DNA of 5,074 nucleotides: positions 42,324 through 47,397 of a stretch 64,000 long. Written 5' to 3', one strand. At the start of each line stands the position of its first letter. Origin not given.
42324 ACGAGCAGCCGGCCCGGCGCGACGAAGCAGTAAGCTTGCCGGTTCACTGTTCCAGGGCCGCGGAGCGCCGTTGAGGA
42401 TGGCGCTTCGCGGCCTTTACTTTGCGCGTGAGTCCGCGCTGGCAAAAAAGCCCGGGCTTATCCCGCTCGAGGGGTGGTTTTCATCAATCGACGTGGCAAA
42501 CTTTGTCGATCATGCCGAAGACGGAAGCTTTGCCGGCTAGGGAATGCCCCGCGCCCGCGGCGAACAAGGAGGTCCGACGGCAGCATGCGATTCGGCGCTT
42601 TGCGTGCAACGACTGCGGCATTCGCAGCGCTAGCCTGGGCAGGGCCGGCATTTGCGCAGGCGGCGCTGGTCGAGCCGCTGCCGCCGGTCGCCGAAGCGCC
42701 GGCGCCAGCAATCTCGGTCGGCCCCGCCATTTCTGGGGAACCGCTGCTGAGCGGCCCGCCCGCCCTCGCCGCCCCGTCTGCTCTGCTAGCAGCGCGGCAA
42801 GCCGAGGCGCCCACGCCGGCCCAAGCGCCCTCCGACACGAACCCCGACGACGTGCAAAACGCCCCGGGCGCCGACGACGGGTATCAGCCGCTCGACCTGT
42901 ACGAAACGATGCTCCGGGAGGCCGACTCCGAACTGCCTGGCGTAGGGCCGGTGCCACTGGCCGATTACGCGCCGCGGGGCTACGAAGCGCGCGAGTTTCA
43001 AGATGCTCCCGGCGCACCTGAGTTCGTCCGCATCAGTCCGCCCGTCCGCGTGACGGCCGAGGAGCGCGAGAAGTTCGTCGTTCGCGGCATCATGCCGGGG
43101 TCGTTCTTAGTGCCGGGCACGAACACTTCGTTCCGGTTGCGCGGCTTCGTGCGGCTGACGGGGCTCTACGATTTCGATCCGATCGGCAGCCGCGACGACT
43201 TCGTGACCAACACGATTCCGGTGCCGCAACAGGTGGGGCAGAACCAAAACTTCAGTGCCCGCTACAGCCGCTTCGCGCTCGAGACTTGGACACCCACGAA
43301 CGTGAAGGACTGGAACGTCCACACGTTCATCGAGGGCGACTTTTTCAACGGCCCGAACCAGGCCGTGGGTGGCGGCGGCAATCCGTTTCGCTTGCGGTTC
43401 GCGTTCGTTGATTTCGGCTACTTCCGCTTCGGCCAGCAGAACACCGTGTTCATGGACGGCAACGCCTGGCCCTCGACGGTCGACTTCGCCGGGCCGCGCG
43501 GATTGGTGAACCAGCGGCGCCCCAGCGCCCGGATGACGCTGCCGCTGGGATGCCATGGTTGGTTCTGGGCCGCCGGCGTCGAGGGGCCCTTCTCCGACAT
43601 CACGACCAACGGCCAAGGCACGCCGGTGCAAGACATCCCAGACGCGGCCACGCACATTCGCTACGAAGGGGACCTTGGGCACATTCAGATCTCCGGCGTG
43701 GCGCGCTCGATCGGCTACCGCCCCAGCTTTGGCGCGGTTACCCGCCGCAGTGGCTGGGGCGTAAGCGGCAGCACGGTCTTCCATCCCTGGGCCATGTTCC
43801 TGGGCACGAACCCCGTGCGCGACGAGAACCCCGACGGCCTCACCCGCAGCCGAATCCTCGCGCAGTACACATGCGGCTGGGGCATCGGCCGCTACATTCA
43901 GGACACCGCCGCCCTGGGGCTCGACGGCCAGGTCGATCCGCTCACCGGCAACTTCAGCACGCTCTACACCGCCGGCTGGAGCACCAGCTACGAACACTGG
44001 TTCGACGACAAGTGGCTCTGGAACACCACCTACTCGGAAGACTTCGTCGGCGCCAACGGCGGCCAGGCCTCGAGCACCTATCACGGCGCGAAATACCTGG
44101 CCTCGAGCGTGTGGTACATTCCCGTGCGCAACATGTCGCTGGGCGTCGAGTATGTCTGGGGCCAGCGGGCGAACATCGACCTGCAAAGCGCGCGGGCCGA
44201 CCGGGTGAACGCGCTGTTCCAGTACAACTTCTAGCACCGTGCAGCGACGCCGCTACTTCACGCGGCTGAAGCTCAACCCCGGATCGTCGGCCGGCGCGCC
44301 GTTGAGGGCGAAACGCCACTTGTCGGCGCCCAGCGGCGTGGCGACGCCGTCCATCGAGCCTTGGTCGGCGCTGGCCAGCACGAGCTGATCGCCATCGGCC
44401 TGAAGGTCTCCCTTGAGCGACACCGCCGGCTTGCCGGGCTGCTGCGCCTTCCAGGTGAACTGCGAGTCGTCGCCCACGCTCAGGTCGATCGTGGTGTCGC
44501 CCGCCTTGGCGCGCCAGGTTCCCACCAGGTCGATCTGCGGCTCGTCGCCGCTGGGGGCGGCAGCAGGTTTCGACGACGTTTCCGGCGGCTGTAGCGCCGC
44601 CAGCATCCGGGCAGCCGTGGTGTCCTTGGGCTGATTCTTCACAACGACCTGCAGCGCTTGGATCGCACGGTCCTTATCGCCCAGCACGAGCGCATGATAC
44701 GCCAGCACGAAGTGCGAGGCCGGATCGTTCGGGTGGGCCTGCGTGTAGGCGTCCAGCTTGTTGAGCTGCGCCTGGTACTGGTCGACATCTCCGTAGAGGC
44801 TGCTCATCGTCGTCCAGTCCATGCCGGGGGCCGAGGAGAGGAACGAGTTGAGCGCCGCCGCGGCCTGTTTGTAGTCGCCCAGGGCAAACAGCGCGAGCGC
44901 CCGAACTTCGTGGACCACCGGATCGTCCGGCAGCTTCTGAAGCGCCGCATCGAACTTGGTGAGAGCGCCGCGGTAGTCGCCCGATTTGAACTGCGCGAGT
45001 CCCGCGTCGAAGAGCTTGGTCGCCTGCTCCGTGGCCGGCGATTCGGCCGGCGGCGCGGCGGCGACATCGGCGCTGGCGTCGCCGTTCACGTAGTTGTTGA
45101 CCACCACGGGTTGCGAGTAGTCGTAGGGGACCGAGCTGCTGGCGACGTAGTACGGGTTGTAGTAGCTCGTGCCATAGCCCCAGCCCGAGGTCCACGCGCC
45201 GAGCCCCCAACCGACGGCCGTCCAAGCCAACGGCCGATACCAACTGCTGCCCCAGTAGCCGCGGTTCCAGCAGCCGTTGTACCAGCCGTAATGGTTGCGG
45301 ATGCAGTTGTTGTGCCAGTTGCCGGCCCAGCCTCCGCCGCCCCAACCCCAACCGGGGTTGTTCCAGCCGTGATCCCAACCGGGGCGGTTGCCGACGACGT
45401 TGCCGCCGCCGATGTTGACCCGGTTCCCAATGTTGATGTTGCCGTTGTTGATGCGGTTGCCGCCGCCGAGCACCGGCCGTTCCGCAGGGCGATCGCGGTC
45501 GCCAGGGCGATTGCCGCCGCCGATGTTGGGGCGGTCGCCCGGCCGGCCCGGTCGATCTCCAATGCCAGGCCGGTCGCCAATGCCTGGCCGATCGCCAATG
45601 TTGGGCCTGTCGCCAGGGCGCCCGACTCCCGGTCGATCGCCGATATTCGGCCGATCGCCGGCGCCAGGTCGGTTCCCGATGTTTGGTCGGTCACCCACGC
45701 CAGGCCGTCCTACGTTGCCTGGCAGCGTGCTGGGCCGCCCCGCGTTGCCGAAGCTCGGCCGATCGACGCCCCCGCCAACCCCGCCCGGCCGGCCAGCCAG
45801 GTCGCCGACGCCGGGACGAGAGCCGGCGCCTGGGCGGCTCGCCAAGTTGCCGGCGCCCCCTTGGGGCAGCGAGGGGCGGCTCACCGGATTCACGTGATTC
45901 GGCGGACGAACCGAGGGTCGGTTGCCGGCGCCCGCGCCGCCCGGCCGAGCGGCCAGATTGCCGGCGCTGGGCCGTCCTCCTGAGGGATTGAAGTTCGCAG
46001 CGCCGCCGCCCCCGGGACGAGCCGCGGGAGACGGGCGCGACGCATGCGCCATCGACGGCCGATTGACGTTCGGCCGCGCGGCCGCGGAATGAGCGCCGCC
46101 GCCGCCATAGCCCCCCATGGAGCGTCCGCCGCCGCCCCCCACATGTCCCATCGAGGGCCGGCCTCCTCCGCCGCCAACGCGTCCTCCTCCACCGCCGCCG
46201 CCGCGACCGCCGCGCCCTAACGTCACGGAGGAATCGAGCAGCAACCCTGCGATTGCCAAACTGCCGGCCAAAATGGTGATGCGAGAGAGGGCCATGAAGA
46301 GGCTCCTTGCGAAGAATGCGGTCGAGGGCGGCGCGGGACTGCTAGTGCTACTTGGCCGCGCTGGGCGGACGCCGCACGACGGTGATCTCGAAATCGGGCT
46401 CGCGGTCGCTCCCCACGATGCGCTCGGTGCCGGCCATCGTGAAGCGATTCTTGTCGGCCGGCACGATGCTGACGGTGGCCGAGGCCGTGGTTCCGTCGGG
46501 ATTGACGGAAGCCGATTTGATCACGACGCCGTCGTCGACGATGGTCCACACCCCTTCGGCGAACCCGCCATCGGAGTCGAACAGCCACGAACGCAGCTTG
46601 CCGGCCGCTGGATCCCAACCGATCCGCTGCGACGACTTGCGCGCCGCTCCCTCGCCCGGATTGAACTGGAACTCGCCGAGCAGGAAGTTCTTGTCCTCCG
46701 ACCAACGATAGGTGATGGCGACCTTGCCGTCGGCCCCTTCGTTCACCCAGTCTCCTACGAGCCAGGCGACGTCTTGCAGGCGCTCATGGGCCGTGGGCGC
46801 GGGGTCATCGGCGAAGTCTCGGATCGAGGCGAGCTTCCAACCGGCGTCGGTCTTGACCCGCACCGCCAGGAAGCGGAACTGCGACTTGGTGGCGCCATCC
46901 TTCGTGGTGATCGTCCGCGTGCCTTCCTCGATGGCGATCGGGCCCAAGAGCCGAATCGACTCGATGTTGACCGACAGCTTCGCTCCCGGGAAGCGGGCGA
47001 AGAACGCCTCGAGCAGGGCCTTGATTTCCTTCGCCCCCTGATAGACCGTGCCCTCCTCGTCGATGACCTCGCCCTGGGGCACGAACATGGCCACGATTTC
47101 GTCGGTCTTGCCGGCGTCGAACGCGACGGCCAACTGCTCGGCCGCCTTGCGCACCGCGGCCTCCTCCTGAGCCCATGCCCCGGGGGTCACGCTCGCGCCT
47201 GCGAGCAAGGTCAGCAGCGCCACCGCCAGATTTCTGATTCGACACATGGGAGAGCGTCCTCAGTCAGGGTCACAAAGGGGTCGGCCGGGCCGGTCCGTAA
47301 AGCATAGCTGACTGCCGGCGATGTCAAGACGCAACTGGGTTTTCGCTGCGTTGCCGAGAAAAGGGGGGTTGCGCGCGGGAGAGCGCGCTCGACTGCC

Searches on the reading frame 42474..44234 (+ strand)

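Call 50: search_protein_families(library=pfam, proteins=[window:42474-44234:+], max_evalue=0.00001)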
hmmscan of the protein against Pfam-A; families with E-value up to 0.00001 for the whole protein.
window:42474-44234:+ (586 aa): 2 families
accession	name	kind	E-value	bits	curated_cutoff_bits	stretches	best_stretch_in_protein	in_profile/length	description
PF19577.5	DcaP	-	7.5e-12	45.4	27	1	217-351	66-197/410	DcaP outer membrane protein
PF02530.20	Porin_2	-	7.5e-08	32.6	22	1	209-328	23-135/357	Porin subfamily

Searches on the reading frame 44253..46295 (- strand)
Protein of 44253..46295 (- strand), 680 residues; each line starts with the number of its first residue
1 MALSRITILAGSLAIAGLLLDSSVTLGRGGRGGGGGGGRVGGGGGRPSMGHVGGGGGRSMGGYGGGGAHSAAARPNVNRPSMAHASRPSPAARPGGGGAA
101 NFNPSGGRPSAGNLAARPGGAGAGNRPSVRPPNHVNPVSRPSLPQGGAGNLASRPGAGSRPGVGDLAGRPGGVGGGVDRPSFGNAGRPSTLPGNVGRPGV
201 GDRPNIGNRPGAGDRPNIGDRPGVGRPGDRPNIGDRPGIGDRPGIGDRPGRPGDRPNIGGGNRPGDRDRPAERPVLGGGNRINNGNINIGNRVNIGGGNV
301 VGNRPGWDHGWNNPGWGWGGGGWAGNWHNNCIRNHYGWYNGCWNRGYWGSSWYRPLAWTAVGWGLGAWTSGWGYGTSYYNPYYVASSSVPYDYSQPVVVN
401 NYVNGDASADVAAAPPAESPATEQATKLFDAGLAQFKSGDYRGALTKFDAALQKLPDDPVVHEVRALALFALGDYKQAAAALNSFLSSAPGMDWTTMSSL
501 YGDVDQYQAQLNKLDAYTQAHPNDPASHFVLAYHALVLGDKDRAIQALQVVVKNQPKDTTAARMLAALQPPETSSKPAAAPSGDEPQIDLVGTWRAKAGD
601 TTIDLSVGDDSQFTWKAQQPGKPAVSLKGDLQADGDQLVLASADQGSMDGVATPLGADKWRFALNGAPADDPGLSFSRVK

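Call 50: search_protein_families(library=pfam, proteins=[window:44253-46295:-], max_evalue=0.00001)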
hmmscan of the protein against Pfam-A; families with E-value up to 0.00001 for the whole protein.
window:44253-46295:- (680 aa): 7 families
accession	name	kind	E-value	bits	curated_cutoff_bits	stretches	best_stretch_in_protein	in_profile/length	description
PF13432.12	TPR_16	-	2.5e-15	57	32.7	1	429-491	1-63/65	Tetratricopeptide repeat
PF14559.12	TPR_19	-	9e-13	48.8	25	1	436-490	2-56/68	Tetratricopeptide repeat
PF13371.12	TPR_9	-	6.1e-12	45.8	35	0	423-467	27-71/73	Tetratricopeptide repeat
PF07719.23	TPR_2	-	1.2e-11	44.2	27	0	428-458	4-34/34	Tetratricopeptide repeat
PF13428.12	TPR_14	-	2.7e-11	43.4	23.5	0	528-568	4-44/44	Tetratricopeptide repeat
PF13174.12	TPR_6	-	7.6e-09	36.1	26.3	0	466-490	7-31/33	Tetratricopeptide repeat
PF12895.13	ANAPC3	-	1.1e-08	35.7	27.2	0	428-483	26-80/82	Anaphase-promoting complex, cyclosome, subunit 3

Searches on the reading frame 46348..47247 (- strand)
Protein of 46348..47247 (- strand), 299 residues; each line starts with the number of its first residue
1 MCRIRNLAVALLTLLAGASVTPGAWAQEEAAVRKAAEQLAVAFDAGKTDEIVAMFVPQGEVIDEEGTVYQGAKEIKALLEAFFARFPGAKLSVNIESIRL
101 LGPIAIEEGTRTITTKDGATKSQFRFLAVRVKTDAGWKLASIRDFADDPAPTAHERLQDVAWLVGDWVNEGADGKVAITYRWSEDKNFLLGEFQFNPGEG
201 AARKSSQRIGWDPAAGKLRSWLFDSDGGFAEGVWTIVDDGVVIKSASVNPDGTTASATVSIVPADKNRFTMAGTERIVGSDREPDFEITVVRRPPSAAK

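Call 50: search_protein_families(library=pfam, proteins=[window:46348-47247:-], max_evalue=0.00001)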
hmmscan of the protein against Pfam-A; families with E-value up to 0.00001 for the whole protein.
window:46348-47247:- (299 aa): 4 families
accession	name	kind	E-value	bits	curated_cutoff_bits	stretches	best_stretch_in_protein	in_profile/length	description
PF14534.12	DUF4440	-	2.7e-10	41.1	25.2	1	32-139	1-107/107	Domain of unknown function (DUF4440)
PF13577.12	SnoaL_4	-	4.4e-07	30.4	24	1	28-141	5-124/126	SnoaL-like domain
PF13474.12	SnoaL_3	-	1.4e-06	29.1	22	1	32-141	1-113/121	SnoaL-like domain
PF12680.13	SnoaL_2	-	8.8e-06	26.7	27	0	38-128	3-90/102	SnoaL-like domain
